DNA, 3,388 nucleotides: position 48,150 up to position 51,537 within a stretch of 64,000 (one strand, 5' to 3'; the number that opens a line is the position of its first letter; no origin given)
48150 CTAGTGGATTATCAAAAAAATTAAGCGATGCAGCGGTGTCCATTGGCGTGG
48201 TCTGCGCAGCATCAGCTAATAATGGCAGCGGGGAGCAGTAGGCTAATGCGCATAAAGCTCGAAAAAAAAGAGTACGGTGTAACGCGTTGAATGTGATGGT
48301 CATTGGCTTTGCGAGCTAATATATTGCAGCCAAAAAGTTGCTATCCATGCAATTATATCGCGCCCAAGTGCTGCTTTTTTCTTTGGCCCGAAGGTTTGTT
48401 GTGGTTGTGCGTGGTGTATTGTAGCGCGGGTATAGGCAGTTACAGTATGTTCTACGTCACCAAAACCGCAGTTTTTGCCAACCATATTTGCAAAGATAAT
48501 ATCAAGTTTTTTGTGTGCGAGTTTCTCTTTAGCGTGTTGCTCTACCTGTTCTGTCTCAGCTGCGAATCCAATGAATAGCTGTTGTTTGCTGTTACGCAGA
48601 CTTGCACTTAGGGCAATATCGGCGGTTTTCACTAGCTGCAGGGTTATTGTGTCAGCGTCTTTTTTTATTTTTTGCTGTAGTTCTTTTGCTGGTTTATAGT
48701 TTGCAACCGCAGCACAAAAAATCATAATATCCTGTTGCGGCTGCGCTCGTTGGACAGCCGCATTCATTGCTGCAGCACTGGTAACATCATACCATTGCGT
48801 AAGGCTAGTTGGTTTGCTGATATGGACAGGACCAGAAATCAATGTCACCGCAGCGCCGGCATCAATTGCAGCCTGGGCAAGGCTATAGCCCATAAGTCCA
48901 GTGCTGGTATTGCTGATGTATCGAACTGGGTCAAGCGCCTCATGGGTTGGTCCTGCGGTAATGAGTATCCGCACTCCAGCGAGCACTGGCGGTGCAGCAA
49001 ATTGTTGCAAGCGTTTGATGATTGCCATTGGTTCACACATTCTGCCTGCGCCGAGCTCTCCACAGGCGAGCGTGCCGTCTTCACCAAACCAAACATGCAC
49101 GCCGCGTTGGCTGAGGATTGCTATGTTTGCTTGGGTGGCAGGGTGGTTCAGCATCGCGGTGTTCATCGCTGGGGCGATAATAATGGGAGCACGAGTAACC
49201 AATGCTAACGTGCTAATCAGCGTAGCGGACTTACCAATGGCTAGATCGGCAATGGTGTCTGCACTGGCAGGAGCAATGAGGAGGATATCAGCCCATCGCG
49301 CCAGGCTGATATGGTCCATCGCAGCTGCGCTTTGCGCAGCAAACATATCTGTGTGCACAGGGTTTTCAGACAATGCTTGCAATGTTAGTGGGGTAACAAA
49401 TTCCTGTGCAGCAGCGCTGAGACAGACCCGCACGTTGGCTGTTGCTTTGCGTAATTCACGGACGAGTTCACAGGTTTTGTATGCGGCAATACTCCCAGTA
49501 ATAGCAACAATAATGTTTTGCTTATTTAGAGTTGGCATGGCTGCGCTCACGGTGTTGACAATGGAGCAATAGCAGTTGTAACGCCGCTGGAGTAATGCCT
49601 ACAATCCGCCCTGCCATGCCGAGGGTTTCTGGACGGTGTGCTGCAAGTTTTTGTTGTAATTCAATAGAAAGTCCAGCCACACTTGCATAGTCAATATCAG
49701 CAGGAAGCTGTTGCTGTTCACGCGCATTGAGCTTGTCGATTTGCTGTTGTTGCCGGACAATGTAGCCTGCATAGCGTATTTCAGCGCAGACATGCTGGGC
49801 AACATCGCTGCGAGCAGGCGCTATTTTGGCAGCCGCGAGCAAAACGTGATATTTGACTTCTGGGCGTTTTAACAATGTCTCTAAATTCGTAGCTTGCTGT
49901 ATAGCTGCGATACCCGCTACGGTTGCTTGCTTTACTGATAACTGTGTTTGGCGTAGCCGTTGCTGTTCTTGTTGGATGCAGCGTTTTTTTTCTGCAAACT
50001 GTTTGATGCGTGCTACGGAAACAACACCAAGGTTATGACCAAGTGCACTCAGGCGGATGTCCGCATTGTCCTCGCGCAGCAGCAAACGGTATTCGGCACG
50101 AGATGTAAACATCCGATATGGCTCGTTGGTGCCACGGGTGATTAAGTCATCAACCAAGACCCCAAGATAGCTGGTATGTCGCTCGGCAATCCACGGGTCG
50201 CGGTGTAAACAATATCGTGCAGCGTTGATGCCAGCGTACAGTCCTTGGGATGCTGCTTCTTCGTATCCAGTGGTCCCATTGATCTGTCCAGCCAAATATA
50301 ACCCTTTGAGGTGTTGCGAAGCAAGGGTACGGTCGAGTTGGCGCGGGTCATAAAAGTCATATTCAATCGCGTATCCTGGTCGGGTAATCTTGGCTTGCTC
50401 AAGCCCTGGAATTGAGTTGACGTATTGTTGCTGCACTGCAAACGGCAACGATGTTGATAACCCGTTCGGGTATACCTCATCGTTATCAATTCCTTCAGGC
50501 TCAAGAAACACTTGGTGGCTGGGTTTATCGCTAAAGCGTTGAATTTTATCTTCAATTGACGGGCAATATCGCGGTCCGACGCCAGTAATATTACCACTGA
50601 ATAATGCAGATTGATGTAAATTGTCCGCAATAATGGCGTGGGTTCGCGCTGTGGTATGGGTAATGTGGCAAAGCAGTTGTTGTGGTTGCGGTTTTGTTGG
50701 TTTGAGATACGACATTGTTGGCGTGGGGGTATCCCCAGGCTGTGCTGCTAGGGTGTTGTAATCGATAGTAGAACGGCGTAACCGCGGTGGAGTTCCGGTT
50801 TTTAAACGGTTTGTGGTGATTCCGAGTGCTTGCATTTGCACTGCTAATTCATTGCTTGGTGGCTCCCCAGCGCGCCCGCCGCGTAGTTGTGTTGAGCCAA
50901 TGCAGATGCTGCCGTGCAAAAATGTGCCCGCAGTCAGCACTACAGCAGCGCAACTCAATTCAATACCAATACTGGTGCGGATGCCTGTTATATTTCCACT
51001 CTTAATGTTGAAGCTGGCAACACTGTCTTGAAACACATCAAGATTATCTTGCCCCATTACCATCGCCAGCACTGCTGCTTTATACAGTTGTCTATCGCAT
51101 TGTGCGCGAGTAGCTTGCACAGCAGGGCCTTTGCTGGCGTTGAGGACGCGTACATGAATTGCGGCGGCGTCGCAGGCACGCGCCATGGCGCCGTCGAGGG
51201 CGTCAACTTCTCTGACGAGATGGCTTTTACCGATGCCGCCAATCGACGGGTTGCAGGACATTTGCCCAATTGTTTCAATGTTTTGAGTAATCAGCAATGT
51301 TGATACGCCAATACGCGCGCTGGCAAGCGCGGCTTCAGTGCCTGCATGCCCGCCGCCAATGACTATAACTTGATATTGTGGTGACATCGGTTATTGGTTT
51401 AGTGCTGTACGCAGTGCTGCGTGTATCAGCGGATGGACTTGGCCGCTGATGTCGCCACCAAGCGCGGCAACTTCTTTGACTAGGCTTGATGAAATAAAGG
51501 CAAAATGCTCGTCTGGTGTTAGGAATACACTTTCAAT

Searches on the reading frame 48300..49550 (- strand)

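Call 82: search_protein_families(library=pfam, proteins=[window:48300-49550:-], max_evalue=0.00001)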
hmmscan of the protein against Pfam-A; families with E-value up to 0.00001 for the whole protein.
window:48300-49550:- (416 aa): 2 families
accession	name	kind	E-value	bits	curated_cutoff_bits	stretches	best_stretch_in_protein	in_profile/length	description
PF04127.22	DFP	-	1.4e-62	211.3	22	1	190-371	1-184/186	DNA/pantothenate metabolism flavoprotein C-terminal domain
PF02441.25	Flavoprotein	-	1.9e-32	112.5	22.7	1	12-183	2-160/162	Flavoprotein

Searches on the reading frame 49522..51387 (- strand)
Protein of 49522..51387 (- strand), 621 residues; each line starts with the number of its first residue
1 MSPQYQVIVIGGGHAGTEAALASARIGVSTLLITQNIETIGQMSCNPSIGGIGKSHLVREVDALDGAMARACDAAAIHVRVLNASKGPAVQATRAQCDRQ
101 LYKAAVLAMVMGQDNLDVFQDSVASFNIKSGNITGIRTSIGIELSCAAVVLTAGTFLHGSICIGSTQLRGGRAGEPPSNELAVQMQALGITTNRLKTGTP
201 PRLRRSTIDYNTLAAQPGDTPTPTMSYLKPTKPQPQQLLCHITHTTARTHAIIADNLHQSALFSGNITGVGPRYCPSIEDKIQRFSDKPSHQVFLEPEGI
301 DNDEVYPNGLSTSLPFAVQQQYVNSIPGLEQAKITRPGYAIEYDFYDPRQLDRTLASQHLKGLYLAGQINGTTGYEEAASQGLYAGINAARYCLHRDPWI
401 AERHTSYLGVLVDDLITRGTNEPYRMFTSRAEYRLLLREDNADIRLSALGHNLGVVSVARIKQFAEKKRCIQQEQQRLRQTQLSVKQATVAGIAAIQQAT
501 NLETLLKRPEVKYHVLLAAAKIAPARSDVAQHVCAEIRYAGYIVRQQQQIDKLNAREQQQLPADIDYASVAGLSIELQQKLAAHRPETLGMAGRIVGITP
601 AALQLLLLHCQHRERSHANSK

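Call 24: search_protein_families(library=ncbifam, proteins=[window:49522-51387:-], max_evalue=1e-10)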
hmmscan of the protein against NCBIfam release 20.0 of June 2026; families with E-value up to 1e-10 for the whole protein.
window:49522-51387:- (621 aa): 3 families
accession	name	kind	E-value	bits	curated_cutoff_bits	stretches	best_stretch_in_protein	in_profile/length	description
TIGR00136.1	mnmG_gidA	equivalog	3.6e-247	821.6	524.85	1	5-612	1-614/616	tRNA uridine-5-carboxymethylaminomethyl(34) synthesis enzyme MnmG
NF003739.0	PRK05335.1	equivalog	1.9e-23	82.9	262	1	309-417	280-388/441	methylenetetrahydrofolate--tRNA-(uracil(54)-C(5))-methyltransferase (FADH(2)-oxidizing) TrmFO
TIGR00137.1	gid_trmFO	equivalog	2.5e-17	62.8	428.65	1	309-419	277-387/433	FADH(2)-oxidizing methylenetetrahydrofolate--tRNA-(uracil(54)-C(5))-methyltransferase TrmFO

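Call 40: find_related_loci(query=window:49522-51387:-, collection=genome_contigs, flank=2000)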
Query window:49522-51387:- (621 aa) in genome_contigs; peptide patterns used: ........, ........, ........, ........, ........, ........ (x = any residue, [..] = any of these).
600 stretches matched a pattern (row limit reached: there are more); 569 encode a relative of the query (tblastn E <= 1e-3); the best 80 are kept; 80 distinct loci.
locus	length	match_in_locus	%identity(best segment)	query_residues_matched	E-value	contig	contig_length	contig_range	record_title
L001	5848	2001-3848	58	5-613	0e+0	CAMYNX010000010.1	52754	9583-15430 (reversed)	MAG: uncultured Gammaproteobacteria bacterium isolate FCS_M_Gamma_074 genome assembly, contig: scaffold_1033, whole geno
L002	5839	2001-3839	56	4-611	0e+0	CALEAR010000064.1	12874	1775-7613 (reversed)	MAG TPA_asm: uncultured Alcanivoracaceae bacterium isolate SRR6713633_bin.68_CONCOCT_v1.1_MAG genome assembly, contig: E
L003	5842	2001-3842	56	5-611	0e+0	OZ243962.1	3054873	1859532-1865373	MAG: Candidatus Poriferihabitaceae bacterium isolate 32b2e305-c3db-4362-a3a8-656a4bdf3677 genome assembly, chromosome: 1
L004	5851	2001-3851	56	4-613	0e+0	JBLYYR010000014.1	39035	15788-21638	MAG: Arenicellales bacterium isolate DBRS4.bin12 k97_20801, whole genome shotgun sequence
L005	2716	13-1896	55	2-616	0e+0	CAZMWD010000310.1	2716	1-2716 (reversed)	MAG TPA_asm: uncultured Cocleimonas sp. isolate binchicken_co24_30 genome assembly, contig: NODE_21087_length_2716_cov_1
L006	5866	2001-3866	56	2-618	0e+0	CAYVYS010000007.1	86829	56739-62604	MAG TPA_asm: uncultured Gammaproteobacteria bacterium isolate binchicken_co385_44 genome assembly, contig: NODE_84_lengt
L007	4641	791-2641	57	2-611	0e+0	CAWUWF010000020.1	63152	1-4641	MAG: uncultured Arenicella sp. isolate HER19_SLT_250_bin_85_1 genome assembly, contig: HER19_SLT_250_bin_85-read_45, who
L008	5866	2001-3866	56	4-611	0e+0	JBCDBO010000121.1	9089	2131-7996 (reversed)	MAG: Pseudomonadota bacterium isolate P01_F01_bin.85 k141_2418109_length_9089_cov_14.0000, whole genome shotgun sequence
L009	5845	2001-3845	55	4-613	0e+0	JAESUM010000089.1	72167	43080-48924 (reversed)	MAG: Pseudomonadales bacterium isolate NORP341 CoAssembly_4135491, whole genome shotgun sequence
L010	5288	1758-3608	57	2-611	0e+0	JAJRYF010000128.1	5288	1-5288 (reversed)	MAG: Gammaproteobacteria bacterium isolate Dive96_bin3.252 k141_3780871, whole genome shotgun sequence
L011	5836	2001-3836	55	4-609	0e+0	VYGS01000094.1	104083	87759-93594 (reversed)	MAG: Gammaproteobacteria bacterium isolate SB0678_bin_7 NODE_28_length_104083_cov_6.987244, whole genome shotgun sequenc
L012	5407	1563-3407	56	4-611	0e+0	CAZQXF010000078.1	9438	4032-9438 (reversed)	MAG TPA_asm: uncultured Thiotrichales bacterium isolate SRP163575_co1_395 genome assembly, contig: NODE_16004_length_943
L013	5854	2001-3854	55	5-613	0e+0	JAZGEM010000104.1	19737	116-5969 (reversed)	MAG: Cocleimonas sp. isolate SCS4bin.21 SCS4bin.21_104, whole genome shotgun sequence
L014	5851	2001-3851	57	3-611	0e+0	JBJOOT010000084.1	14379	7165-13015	MAG: Pseudomonadota bacterium isolate watershed3_2019_sw_WHONDRS-S19S_0084_A_bin.8 scaffold_0000486, whole genome shotgu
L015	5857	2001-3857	56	5-616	0e+0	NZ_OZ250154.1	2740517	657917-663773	MAG: Candidatus Spongiihabitans sp. isolate 9bea2e88-feb8-4b27-847e-43f480efb806 chromosome 1, complete sequence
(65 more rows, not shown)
